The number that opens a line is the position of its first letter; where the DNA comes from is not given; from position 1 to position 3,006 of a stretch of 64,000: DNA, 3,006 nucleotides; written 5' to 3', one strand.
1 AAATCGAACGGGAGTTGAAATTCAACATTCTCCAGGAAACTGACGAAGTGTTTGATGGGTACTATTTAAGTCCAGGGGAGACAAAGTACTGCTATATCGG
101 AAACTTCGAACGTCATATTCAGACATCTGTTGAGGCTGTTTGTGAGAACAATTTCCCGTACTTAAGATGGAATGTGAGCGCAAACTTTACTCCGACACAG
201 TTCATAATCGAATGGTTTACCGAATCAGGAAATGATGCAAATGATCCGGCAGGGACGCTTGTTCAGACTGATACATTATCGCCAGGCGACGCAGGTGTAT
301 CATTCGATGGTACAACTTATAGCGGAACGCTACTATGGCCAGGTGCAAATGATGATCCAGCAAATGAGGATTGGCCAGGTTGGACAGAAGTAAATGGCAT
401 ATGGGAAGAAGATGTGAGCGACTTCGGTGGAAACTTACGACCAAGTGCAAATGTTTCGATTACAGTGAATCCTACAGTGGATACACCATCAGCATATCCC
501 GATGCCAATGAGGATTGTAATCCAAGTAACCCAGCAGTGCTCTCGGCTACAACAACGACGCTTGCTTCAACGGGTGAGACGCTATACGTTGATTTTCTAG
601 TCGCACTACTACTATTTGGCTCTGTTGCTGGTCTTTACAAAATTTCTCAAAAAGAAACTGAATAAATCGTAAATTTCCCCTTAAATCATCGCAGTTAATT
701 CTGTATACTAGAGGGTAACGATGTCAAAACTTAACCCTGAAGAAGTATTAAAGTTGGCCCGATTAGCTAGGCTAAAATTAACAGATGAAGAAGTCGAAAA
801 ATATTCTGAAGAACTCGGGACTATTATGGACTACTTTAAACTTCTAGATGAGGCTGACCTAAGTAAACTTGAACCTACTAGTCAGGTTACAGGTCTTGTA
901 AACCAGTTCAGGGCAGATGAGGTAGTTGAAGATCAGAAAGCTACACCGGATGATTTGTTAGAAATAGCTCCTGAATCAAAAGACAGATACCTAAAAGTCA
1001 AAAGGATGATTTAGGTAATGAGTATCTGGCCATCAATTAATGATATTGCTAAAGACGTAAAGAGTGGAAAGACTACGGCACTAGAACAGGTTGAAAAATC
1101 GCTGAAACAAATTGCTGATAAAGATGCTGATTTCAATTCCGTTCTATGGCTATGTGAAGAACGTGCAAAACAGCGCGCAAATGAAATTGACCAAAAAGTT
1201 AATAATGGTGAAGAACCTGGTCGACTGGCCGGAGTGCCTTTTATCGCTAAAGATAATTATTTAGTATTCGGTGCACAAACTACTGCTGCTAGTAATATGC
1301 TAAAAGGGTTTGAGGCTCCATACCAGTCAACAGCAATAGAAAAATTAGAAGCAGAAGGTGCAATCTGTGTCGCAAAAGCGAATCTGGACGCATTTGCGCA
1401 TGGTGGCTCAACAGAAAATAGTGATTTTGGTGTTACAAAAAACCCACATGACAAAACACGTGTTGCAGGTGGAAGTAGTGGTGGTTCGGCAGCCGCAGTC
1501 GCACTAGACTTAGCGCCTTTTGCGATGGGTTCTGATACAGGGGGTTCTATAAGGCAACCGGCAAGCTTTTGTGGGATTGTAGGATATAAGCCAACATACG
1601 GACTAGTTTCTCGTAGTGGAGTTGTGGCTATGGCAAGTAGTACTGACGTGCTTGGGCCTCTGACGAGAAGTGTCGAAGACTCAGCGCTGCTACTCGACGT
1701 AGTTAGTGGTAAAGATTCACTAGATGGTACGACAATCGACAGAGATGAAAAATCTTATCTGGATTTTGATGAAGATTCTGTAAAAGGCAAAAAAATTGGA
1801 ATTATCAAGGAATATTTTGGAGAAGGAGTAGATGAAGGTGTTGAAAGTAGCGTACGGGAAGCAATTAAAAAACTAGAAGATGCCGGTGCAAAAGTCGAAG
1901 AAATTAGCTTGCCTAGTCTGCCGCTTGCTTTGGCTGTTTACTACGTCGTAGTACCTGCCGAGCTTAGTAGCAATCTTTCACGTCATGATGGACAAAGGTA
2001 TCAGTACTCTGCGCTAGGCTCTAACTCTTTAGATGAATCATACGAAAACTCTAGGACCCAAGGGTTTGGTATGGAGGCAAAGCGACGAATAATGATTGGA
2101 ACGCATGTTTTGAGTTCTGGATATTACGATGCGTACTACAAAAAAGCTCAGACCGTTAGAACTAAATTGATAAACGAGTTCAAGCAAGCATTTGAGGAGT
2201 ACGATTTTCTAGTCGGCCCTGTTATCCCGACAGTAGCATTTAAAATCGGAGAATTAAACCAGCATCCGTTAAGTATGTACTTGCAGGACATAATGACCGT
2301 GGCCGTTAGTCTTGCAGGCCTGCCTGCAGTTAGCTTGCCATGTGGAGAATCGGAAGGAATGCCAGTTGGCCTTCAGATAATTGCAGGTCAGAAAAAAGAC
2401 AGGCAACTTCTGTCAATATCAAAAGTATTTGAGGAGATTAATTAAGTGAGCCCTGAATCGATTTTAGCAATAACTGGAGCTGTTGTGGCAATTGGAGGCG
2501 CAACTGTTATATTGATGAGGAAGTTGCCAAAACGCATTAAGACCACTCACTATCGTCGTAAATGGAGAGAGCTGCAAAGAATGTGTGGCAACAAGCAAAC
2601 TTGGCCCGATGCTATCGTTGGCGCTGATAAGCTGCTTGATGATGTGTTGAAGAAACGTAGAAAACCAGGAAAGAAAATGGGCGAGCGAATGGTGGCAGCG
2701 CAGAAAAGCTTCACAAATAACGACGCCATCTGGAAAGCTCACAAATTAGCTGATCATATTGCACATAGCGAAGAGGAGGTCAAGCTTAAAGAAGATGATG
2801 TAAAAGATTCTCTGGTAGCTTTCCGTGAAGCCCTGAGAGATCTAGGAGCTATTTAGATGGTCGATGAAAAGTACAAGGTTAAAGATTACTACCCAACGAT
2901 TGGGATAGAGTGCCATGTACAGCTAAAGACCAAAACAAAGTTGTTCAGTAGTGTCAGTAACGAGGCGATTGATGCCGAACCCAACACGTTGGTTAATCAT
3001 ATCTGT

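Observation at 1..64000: About twenty unassignable ORFs, all on the + strand, occupy almost every junction between conserved housekeeping genes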

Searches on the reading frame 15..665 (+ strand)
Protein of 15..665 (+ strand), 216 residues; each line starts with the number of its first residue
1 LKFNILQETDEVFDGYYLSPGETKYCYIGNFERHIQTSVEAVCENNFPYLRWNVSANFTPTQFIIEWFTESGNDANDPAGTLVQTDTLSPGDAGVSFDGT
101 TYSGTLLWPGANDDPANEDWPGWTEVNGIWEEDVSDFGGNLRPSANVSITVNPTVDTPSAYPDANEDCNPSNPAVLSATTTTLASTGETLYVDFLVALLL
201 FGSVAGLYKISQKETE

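Call 52: search_protein_families(library=pfam, max_evalue=0.001, proteins=[window:15-665:+])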
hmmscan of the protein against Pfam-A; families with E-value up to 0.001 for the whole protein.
window:15-665:+ (216 aa): 0 families

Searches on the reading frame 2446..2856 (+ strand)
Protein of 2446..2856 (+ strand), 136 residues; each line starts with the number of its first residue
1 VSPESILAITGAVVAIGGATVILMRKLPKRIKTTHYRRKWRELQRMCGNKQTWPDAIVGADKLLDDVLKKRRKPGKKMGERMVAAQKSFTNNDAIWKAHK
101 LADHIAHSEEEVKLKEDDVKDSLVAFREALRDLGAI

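Call 4: search_protein_families(library=pfam, max_evalue=0.1, proteins=[window:2446-2856:+])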
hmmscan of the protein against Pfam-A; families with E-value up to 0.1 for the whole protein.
window:2446-2856:+ (136 aa): 1 family
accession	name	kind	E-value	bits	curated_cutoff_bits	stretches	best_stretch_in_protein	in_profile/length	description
PF23203.1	KIF21A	-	0.041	14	28.5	1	31-121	3-94/161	KIF21A-like domain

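Call 6: list_cluster_members(proteins=[window:2446-2856:+, window:13356-14042:+, window:16863-17282:+, window:21469-22080:+, window:36365-37003:+, window:37105-37692:+, window:37741-38670:+, window:38837-39109:+, window:43044-43601:+, window:40872-42143:+])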
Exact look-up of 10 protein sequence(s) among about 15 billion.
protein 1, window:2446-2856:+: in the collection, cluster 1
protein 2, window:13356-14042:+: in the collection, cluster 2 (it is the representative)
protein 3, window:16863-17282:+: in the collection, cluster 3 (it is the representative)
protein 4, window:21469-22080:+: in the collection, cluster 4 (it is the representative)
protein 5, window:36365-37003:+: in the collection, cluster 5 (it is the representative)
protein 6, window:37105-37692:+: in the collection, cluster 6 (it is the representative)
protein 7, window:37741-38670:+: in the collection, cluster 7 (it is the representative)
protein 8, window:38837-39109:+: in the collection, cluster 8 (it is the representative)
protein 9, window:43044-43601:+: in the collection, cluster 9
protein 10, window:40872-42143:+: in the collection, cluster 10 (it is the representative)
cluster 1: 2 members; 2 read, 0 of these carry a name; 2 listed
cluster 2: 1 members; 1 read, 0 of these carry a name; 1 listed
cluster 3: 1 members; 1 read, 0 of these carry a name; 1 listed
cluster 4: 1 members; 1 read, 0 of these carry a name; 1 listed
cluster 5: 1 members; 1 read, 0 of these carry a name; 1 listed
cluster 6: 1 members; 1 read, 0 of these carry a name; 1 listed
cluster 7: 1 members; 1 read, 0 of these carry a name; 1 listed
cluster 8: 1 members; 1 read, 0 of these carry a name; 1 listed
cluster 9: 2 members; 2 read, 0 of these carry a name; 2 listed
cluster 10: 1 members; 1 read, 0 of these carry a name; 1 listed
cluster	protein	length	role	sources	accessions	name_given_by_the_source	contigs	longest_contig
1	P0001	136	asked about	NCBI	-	-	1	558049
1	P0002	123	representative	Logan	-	-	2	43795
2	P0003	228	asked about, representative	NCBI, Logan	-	-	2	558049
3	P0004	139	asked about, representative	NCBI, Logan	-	-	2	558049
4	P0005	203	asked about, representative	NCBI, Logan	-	-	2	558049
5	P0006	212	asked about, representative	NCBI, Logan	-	-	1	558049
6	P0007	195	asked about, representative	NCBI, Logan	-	-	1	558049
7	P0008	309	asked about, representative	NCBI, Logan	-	-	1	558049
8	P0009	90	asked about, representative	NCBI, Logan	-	-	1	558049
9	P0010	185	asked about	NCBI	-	-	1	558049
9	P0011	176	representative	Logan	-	-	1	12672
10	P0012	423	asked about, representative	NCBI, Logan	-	-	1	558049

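Call 16: find_encoding_contigs(protein=P0002, flank=10000, max_places=4)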
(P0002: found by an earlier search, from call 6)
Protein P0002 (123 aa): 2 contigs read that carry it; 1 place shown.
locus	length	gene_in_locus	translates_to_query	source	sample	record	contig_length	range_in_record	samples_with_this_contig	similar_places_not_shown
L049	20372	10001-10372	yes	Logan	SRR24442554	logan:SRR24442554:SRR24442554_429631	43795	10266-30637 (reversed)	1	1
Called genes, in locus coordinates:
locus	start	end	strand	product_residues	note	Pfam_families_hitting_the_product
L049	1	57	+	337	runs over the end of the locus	PF00294:PfkB, PF08543:Phos_pyr_kin (weak)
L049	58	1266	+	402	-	-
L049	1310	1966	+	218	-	PF18306:LDcluster4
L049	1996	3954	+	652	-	PF00270:DEAD (faint), PF04851:ResIII, PF17757:UvrB_inter, PF27431:UvrB_3rd, PF00271:Helicase_C, PF12344:UvrB, PF02151:UVR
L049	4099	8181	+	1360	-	PF19403:SpaA_2, PF17802:SpaA (faint), PF17210:SdrD_B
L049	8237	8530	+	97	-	PF02686:GatC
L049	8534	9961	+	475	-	PF01425:Amidase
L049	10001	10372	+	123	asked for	-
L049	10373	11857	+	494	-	PF02934:GatB_N, PF02637:GatB_Yqey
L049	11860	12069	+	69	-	-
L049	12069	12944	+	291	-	PF00483:NTP_transferase, PF12804:NTP_transf_3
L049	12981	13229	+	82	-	-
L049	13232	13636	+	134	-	-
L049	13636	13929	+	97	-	PF18910:DUF5665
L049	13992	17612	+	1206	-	PF02811:PHP, PF07733:DNA_pol3_alpha, PF17657:DNA_pol3_finger, PF14579:HHH_6, PF01336:tRNA_anti-codon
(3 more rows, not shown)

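Call 17: find_encoding_contigs(protein=P0011, flank=10000, max_places=4)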
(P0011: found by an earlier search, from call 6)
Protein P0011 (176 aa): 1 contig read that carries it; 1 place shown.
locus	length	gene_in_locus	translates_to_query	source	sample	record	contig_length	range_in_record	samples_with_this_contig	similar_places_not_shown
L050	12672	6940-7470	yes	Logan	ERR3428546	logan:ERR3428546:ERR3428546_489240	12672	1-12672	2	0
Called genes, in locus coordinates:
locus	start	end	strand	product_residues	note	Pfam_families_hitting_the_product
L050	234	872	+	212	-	-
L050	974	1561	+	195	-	-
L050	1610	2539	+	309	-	-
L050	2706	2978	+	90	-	-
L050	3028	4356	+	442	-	PF13393:tRNA-synt_His, PF00587:tRNA-synt_2b (weak), PF03129:HGTP_anticodon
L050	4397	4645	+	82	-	-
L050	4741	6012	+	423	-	PF05697:Trigger_N, PF00254:FKBP_C, PF05698:Trigger_C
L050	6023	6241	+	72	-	-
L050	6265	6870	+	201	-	PF00574:CLP_protease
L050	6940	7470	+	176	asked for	-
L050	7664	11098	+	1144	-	PF04563:RNA_pol_Rpb2_1, PF04561:RNA_pol_Rpb2_2, PF04565:RNA_pol_Rpb2_3, PF10385:RNA_pol_Rpb2_45, PF00562:RNA_pol_Rpb2_6, PF04560:RNA_pol_Rpb2_7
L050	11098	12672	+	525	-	?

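Call 49: search_protein_families(library=ncbifam, max_evalue=0.01, proteins=[window:2446-2856:+])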
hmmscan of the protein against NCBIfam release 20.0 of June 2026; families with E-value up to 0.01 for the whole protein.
window:2446-2856:+ (136 aa): 0 families

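Call 90: search_solved_structures(query=A4, max_evalue=10, show_alignments=1)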
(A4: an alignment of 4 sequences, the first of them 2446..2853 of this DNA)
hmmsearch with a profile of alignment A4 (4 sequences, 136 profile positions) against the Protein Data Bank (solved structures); distinct sequences matched with E-value up to 10: 4.
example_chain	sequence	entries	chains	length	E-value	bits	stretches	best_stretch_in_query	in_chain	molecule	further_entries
4psl_A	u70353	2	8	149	0.067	16.4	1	31-136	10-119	ssDNA binding protein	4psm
7nuv_A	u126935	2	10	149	0.41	13.8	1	28-129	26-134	Aux2pLS20 | Auxiliary relaxosome protein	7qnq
5xxb_O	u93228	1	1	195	0.63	13.2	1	35-128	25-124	Ribosomal protein uL22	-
8g64_A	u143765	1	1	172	1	12.5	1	23-71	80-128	Flavodoxin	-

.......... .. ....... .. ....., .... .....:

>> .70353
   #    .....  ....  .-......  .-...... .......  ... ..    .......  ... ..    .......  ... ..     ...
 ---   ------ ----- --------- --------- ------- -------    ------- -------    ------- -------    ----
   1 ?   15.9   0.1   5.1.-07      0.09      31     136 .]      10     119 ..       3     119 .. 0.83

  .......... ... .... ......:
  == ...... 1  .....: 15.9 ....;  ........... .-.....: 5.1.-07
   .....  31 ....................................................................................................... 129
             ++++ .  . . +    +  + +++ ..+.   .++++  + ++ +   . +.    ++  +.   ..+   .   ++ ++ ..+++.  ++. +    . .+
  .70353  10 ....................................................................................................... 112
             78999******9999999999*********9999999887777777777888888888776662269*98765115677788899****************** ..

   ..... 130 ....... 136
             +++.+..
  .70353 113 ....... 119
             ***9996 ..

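Call 94: search_protein_families(library=phrogs, max_evalue=0.01, proteins=[window:2446-2856:+])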
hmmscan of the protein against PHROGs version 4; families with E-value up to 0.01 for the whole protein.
window:2446-2856:+ (136 aa): 1 family
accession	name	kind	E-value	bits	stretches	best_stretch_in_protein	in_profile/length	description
phrog_34496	-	unknown function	0.0088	17.1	0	82-119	55-92/141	-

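Call 97: predict_structure(protein=window:2446-2853:+)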
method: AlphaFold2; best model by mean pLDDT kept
length: 136 residues; sequences in the alignment: 1
mean_pLDDT: 54.4   pTM: 0.44
mean pLDDT of the five models: 54.4, 46.2, 43.0, 41.9, 41.2
residues with pLDDT >= 90: 0; 70-90: 10; 50-70: 66; < 50: 60
segments of 3 or more residues with pLDDT < 50: 78-122, 125-127, 129-136
pLDDT, mean of each block of 10 residues (from residue 1): 50 59 61 67 65 63 69 54 44 45 46 45 49 39
secondary structure, 60 per line:
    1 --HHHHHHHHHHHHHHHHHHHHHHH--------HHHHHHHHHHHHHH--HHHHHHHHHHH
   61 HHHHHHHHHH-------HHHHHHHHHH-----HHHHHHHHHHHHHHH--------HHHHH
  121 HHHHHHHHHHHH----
elements in order: H3-25 H34-47 H50-70 H78-87 H93-107 H116-132
